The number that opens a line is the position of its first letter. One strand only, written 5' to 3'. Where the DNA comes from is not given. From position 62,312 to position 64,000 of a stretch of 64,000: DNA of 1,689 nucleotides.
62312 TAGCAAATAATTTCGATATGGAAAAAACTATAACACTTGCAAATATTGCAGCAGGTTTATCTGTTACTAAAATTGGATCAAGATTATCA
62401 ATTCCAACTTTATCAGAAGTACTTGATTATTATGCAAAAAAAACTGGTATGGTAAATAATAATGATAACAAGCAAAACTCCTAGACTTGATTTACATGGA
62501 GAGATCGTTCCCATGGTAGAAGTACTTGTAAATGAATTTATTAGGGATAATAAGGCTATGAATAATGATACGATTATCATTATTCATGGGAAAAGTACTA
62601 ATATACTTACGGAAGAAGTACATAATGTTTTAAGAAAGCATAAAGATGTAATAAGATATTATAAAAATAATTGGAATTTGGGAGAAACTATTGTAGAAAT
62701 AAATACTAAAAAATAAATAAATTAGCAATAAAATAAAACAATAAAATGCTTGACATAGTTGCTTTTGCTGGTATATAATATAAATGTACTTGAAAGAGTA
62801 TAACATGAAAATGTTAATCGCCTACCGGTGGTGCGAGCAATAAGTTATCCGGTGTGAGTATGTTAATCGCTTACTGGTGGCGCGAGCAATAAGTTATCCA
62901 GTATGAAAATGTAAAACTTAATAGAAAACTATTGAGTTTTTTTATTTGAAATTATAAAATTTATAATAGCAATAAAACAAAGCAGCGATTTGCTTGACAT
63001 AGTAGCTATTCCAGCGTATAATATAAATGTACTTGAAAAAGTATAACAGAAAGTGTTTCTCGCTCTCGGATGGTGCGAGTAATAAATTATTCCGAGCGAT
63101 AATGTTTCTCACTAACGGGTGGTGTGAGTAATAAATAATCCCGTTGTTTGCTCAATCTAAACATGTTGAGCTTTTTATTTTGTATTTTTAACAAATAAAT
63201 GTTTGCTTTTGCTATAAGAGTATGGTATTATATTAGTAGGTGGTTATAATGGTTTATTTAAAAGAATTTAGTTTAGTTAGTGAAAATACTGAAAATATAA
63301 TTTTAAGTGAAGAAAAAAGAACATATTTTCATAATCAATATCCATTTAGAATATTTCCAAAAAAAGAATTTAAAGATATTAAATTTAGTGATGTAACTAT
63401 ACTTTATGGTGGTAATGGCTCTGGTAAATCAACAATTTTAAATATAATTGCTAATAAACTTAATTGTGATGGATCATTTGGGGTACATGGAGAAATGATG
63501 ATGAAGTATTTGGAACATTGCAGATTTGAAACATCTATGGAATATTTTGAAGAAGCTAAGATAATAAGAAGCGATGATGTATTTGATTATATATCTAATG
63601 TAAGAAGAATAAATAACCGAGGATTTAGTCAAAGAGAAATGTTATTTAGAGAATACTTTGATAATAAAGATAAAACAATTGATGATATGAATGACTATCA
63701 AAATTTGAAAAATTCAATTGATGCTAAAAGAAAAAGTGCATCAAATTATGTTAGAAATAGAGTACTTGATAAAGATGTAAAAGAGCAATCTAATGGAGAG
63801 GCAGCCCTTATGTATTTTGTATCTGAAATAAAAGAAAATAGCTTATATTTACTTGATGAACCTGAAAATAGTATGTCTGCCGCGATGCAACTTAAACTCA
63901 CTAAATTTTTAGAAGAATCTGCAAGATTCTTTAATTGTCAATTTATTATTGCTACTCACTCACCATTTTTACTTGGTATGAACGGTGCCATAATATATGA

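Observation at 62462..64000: Probable defence-island boundary: Smr-domain mini-nuclease, RNA cassettes and AAA_21 ATPase cut by the window edge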

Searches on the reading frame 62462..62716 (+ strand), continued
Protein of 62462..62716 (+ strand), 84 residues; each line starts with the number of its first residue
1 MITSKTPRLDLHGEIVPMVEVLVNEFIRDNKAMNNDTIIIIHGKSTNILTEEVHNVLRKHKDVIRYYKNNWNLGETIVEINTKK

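Call 29: find_homologous_proteins(query=L016:4906-5712:+, max_evalue=0.001)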
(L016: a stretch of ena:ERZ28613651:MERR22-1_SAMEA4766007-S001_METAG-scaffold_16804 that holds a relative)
Query L016:4906-5712:+ (269 aa): 1243 proteins with E <= 0.001 among 2337 candidates; the best 120 are listed.
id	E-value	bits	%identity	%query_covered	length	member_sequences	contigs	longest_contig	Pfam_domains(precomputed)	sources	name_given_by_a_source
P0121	8.6e-168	574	99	100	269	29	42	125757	-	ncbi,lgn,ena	-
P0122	9.1e-153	525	91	100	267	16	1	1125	-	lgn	-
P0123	2.2e-61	226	69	57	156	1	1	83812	-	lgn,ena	-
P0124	5.4e-61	224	65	57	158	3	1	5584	-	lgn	-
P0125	1.2e-60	223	67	57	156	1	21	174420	-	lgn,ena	-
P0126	1.5e-60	223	67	57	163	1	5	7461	-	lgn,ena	-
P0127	1.6e-60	223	67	57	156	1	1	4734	-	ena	-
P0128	1.8e-60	223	67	57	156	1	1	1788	-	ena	-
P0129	1.9e-60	223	67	57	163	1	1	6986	-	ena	-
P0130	2.0e-60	223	67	57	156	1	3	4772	-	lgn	-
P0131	2.4e-60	222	67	57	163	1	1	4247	-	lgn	-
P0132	2.5e-60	222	67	57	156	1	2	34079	-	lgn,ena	-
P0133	5.5e-60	221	67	57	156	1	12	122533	-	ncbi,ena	-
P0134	5.7e-60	221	66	57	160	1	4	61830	-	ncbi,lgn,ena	-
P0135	6.5e-60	221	67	57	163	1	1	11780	-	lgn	-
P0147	6.7e-59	218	46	100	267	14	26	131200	-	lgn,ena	-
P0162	3.6e-58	215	66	57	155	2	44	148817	-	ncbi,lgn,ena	-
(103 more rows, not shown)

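Call 30: find_encoding_contigs(protein=P0121, flank=5000, max_places=8)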
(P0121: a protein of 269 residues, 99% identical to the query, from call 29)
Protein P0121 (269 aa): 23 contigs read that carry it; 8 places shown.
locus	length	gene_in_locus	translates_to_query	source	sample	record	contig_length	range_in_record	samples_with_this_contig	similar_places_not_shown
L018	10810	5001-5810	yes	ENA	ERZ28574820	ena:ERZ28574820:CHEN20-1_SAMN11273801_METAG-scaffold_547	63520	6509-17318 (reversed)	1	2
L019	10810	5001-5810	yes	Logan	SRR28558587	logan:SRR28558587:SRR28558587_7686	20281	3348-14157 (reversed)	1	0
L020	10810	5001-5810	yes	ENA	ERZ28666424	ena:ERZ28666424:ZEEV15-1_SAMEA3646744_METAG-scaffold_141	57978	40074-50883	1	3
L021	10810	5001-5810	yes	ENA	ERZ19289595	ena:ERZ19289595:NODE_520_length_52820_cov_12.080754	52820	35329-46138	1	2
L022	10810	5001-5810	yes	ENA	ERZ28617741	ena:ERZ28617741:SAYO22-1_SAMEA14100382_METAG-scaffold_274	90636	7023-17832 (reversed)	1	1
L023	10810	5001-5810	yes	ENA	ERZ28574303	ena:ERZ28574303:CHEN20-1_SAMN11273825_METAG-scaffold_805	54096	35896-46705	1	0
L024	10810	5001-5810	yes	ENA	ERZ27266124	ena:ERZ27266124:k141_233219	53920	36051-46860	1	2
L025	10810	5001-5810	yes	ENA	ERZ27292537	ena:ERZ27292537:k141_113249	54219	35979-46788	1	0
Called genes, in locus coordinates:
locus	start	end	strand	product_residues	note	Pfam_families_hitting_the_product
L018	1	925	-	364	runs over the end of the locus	PF05636:HIGH_NTase1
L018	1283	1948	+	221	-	PF10543:ORF6N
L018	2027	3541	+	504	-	-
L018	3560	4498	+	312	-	PF00294:PfkB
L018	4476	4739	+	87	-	PF01713:Smr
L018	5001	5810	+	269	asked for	-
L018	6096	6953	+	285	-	PF02463:SMC_N (faint), PF00005:ABC_tran, PF13304:AAA_21 (weak), PF13175:AAA_15 (weak)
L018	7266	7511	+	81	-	PF06135:IreB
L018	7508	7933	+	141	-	PF03652:RuvX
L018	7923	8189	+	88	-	-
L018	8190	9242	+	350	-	PF02618:YceG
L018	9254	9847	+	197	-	PF01135:PCMT, PF01596:Methyltransf_3, PF13578:Methyltransf_24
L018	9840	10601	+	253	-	PF01136:Peptidase_U32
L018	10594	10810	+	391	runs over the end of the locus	PF01136:Peptidase_U32, PF16325:Peptidase_U32_C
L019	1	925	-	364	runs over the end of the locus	PF05636:HIGH_NTase1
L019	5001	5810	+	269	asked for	-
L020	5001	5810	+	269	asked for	-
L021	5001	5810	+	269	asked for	-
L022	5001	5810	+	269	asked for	-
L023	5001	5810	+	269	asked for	-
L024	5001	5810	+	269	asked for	-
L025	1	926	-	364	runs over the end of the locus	PF05636:HIGH_NTase1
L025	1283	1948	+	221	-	PF10543:ORF6N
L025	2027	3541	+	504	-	-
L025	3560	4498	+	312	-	PF00294:PfkB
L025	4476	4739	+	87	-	PF01713:Smr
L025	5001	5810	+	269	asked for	-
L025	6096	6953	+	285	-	PF02463:SMC_N (faint), PF00005:ABC_tran, PF13304:AAA_21 (weak), PF13175:AAA_15 (weak)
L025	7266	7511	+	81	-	PF06135:IreB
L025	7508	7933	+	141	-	PF03652:RuvX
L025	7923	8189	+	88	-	-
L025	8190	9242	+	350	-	PF02618:YceG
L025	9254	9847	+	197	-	PF01135:PCMT, PF01596:Methyltransf_3, PF13578:Methyltransf_24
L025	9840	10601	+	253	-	PF01136:Peptidase_U32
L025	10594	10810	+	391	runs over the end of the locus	PF01136:Peptidase_U32, PF16325:Peptidase_U32_C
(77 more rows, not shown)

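Call 31: find_encoding_contigs(protein=P0125, flank=2500, max_places=3)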
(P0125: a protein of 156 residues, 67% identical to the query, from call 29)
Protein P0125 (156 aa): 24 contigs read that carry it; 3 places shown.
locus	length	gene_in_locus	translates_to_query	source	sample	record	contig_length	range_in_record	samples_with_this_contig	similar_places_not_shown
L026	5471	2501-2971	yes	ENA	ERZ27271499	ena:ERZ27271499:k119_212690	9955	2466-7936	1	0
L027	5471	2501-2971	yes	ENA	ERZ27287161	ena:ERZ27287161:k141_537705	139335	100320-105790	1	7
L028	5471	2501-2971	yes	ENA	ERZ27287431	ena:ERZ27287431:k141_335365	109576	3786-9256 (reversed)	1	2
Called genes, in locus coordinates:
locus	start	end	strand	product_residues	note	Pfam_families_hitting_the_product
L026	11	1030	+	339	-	PF07454:SpoIIP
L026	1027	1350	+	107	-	-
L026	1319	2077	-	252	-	PF02535:Zip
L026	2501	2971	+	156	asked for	-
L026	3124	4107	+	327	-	PF13180:PDZ_2 (weak), PF05580:Peptidase_S55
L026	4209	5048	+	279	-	-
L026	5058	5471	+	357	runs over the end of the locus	PF12224:Amidoligase_2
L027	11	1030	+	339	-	PF07454:SpoIIP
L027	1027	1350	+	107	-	-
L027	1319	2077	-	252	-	PF02535:Zip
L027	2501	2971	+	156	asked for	-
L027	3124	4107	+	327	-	PF13180:PDZ_2 (weak), PF05580:Peptidase_S55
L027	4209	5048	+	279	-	-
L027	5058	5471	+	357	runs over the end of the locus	PF12224:Amidoligase_2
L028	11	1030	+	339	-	PF07454:SpoIIP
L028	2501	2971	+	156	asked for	-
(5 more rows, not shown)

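Call 32: find_encoding_contigs(protein=P0162, flank=2500, max_places=3)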
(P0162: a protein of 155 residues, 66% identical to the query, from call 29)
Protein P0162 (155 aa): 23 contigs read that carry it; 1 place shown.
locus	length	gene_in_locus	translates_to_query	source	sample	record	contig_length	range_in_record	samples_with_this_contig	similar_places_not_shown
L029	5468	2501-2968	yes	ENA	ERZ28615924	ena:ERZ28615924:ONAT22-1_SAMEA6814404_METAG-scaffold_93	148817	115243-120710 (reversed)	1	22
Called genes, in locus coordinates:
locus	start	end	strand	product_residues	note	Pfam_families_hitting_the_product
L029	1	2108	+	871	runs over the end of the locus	PF01326:PPDK_N, PF00391:PEP-utilizers, PF02896:PEP-utilizers_C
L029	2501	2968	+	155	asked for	-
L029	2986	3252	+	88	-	PF01713:Smr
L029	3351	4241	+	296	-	-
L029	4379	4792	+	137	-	-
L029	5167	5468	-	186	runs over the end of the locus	PF09997:DUF2238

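Call 33: find_encoding_contigs(protein=P0147, flank=2500, max_places=3)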
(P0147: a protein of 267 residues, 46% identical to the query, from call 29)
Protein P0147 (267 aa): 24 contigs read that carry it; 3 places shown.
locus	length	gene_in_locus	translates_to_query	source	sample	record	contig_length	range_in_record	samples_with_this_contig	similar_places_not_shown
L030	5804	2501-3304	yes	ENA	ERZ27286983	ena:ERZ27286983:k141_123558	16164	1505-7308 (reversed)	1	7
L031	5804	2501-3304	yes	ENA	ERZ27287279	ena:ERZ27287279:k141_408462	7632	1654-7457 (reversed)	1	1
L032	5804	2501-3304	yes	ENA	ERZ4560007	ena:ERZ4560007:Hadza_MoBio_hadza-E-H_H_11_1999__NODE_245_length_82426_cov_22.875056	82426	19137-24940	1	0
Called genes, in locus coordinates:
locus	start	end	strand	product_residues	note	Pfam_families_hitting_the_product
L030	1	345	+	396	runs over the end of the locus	-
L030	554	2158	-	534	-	-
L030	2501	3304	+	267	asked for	-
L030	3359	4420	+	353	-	PF01432:Peptidase_M3 (faint)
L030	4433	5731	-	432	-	PF02881:SRP54_N, PF00448:SRP54, PF13207:AAA_17 (weak), PF13401:AAA_22 (weak), PF02978:SRP_SPB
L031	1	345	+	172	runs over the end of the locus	?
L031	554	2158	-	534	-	-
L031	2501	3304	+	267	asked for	-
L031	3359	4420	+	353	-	PF01432:Peptidase_M3 (faint)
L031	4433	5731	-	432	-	PF02881:SRP54_N, PF00448:SRP54, PF13207:AAA_17 (weak), PF13401:AAA_22 (faint), PF02978:SRP_SPB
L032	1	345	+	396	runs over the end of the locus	-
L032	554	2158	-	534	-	-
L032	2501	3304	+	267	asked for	-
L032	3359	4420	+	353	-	PF01432:Peptidase_M3 (faint)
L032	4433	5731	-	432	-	PF02881:SRP54_N, PF00448:SRP54, PF13207:AAA_17 (weak), PF13401:AAA_22 (faint), PF02978:SRP_SPB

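Call 51: search_solved_structures(query=L002:10788-11642:+, max_evalue=0.001)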
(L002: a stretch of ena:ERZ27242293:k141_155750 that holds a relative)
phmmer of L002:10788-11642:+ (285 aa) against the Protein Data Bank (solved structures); distinct sequences matched with E-value up to 0.001: 26.
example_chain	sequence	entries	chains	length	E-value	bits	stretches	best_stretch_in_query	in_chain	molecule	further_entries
6ha8_V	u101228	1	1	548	2.2e-09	40.6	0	44-103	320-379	Nucleotide-binding protein ExpZ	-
7p48_6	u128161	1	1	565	2.9e-08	37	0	141-241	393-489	ABC-F type ribosomal protection protein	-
8v45_A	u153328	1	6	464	1.8e-07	34.4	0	46-75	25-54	AriA antitoxin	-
8ux9_B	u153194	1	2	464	1.8e-07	34.4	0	46-75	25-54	AriA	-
8v46_A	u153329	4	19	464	4.6e-07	33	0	46-75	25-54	AriA antitoxin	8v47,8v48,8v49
7a1g_x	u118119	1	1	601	1.9e-06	31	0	48-221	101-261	Translation initiation factor RLI1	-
6zce_k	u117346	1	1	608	1.9e-06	31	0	48-221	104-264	Translation initiation factor RLI1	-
3j16_B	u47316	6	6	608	2e-06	31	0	48-221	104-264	Rli1p | TRANSLATION INITIATION FACTOR RLI1 | RLI1 isoform 1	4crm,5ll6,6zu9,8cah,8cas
9nlh_H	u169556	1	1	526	3.9e-06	30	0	52-84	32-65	YheS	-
9vvi_W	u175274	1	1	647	8.9e-06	28.8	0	52-84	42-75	Probable ATP-binding protein YheS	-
3ozx_A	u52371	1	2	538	9.1e-05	25.5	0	169-226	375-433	RNase L inhibitor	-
9vkz_A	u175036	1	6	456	0.00021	24.3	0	30-72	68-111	Retron Ec78 probable ATPase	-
9vh1_D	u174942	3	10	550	0.00026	24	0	31-72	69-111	Retron Ec78 probable ATPase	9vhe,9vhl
5yv5_A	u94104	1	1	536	0.00031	23.7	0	172-222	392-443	ATPase RIL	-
9kjx_B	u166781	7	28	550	0.00058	22.9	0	35-72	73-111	AAA family ATPase | Retron I-A effector PtuA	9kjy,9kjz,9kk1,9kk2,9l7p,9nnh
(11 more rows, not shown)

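Call 60: search_protein_representatives(protein=P0001)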
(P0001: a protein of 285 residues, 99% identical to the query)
Query: 285 residues. Proteins with E-value up to 0.001 (for the whole library): 3652; up to 1e-10: 769; up to 1e-30: 194. The best 150 are listed.
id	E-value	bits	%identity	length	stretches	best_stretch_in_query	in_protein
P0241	9.9e-91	320.5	54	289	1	1-284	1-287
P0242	1.2e-78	280.9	52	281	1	1-283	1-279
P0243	1.5e-74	267.4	49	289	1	1-282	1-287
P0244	3.5e-71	256.4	44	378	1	1-284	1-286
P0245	1.6e-66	241.2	46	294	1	1-282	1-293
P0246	6.0e-65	236.0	46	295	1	1-284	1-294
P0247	6.7e-64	232.6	46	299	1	19-283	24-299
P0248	1.9e-63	231.1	45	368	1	1-282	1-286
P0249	2.2e-63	230.8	43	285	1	1-277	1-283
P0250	2.2e-63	230.8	48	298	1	3-280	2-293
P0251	1.8e-62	227.9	45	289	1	2-282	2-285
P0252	3.0e-62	227.2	45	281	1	1-282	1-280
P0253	6.0e-62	226.2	46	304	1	1-279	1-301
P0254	7.9e-62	225.8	45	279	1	3-278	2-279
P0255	1.0e-61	225.4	43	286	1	1-282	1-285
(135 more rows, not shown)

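Call 62: find_related_loci(query=A2, collection=metagenome_contigs, flank=4000)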
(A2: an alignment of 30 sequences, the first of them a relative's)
Query A2 (285 aa) in metagenome_contigs; peptide patterns used: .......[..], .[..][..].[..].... (x = any residue, [..] = any of these).
600 stretches matched a pattern (row limit reached: there are more); 544 encode a relative of the query (tblastn E <= 1e-3); the best 80 are kept; 80 distinct loci.
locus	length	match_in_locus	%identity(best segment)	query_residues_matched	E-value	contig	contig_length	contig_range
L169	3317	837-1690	95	1-285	2e-131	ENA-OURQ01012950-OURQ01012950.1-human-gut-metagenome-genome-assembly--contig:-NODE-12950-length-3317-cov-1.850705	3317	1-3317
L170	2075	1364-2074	65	1-238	1e-105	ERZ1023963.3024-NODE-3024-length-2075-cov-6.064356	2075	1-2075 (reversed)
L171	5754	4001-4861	51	1-284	2e-85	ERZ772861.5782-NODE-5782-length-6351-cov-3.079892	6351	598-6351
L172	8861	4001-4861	49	1-284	1e-80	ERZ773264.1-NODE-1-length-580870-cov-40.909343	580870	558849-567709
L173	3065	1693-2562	46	1-283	1e-78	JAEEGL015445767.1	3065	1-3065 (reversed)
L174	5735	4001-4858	46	1-282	2e-77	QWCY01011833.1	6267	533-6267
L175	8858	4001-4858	46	1-282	5e-77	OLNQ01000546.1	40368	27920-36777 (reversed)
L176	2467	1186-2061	45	2-283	3e-78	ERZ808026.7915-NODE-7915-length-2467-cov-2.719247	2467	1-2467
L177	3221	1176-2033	45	1-282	3e-76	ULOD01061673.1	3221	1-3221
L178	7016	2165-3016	48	1-282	2e-75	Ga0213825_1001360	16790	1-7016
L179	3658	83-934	47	1-282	3e-75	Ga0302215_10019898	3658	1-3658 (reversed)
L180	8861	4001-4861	44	1-284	3e-75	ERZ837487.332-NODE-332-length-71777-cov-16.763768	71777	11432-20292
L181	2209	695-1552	46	1-284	3e-77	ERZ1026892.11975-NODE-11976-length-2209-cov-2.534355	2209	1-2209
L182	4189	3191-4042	47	1-282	9e-75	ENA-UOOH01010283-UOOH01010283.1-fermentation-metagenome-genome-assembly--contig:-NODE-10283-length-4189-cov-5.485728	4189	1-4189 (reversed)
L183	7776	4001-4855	48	1-283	3e-74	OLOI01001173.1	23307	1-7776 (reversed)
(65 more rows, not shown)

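Call 77: predict_structure(alignment_id=A3)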
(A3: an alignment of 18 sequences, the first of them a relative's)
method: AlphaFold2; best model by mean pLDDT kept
length: 285 residues; sequences in the alignment: 18
mean_pLDDT: 54.1   pTM: 0.56
mean pLDDT of the five models: 54.1, 37.9, 36.2, 35.9, 34.3
residues with pLDDT >= 90: 0; 70-90: 60; 50-70: 88; < 50: 137
segments of 3 or more residues with pLDDT < 50: 24-34, 74-83, 107-186, 206-208, 256-285
pLDDT, mean of each block of 10 residues (from residue 1): 73 67 47 48 78 73 75 49 59 64 48 31 31 33 38 37 43 39 50 67 60 65 70 76 69 57 40 40 33
secondary structure, 60 per line:
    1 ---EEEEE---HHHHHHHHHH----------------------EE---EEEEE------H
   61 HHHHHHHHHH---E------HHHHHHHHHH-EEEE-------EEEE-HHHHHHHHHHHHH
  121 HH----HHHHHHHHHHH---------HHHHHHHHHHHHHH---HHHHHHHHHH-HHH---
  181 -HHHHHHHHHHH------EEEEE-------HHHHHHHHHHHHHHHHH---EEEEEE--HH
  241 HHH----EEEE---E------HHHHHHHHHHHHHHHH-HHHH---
elements in order: E4-8 H12-21 E49-53 H60-70 H81-90 E92-95 E103-106 H108-122 H127-137 H147-160 H164-173 H182-192 E199-203 H211-227 E231-236 H239-243 E248-251 H262-277 H279-282

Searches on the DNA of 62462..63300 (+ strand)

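Call 6: search_rna_families(source=window, start=62600, end=63300, threshold=evalue, max_evalue=10, show_alignments=5)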
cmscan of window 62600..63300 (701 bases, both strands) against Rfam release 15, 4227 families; matches with E-value up to 10: 1.
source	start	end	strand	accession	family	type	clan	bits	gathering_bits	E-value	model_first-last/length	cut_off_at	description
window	62759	62872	+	RF02618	SSRC34_2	Gene; sRNA;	-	18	48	3.1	1-125/125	no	Streptococcus sRNA 34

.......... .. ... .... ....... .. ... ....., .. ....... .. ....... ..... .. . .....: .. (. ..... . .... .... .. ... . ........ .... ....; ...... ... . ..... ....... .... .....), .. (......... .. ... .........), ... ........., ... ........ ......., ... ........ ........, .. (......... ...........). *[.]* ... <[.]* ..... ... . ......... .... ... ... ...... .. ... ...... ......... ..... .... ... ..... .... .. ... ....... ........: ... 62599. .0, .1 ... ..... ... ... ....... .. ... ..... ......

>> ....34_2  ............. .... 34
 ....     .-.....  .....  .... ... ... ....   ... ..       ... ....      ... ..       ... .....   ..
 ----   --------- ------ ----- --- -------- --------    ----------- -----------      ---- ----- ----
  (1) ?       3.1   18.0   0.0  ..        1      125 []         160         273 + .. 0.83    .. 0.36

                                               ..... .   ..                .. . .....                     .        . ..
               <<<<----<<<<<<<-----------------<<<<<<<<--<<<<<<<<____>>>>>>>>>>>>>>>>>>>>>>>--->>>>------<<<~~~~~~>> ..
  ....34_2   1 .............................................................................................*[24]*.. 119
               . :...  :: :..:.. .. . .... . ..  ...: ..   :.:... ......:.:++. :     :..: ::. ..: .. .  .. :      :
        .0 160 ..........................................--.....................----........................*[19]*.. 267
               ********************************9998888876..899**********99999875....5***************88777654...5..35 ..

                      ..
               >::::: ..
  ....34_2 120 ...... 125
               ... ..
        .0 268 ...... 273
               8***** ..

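Call 52: search_rna_families(source=L002, start=9000, end=13000, threshold=evalue, max_evalue=1)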
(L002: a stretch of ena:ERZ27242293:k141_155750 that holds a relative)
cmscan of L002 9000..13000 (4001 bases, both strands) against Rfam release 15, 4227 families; matches with E-value up to 1: 0.
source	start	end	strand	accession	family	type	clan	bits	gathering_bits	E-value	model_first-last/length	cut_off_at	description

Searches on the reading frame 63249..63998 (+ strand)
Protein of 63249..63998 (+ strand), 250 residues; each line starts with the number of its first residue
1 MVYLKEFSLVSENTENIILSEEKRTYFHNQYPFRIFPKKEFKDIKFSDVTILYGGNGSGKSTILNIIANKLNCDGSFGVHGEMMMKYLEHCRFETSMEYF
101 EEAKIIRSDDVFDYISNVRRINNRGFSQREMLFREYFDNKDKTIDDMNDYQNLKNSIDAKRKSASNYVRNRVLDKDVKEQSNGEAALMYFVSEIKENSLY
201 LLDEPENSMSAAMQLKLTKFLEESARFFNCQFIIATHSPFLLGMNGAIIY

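Call 5: search_protein_families(library=pfam, proteins=[window:63249-63998:+], max_evalue=0.01)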
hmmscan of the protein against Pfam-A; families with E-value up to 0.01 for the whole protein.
window:63249-63998:+ (250 aa): 11 families
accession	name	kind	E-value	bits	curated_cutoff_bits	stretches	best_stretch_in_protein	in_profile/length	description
PF13304.12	AAA_21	-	2.5e-15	57.8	27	2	187-242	249-303/304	AAA domain, putative AbiEii toxin, Type IV TA system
PF13175.12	AAA_15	-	2.5e-13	50.8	32.1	2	193-241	325-373/374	AAA ATPase domain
PF00005.33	ABC_tran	-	1.9e-09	38.7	25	1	47-206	11-136/137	ABC transporter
PF02463.25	SMC_N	-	6.2e-06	26.2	40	0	42-67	18-44/220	RecF/RecN/SMC N terminal domain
PF13476.12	AAA_23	-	2.7e-05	25.3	27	1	33-67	7-39/201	AAA domain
PF13555.12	AAA_29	-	0.00026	21.1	27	1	43-65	16-40/61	P-loop containing region of AAA domain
PF24389.1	ORC-CDC6-like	-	0.0015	17.8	27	0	37-64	23-49/571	ORC-CDC6-like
PF13207.12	AAA_17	-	0.0022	18.7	27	1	53-113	1-59/136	AAA domain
PF13238.12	AAA_18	-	0.0025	18.7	29.4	1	52-123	3-68/128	AAA domain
PF13166.12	AAA_13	-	0.0026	16.9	36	1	33-69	2-38/713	AAA domain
PF00004.35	AAA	-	0.0067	17.3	21.2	0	51-74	2-25/131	ATPase family associated with various cellular activities (AAA)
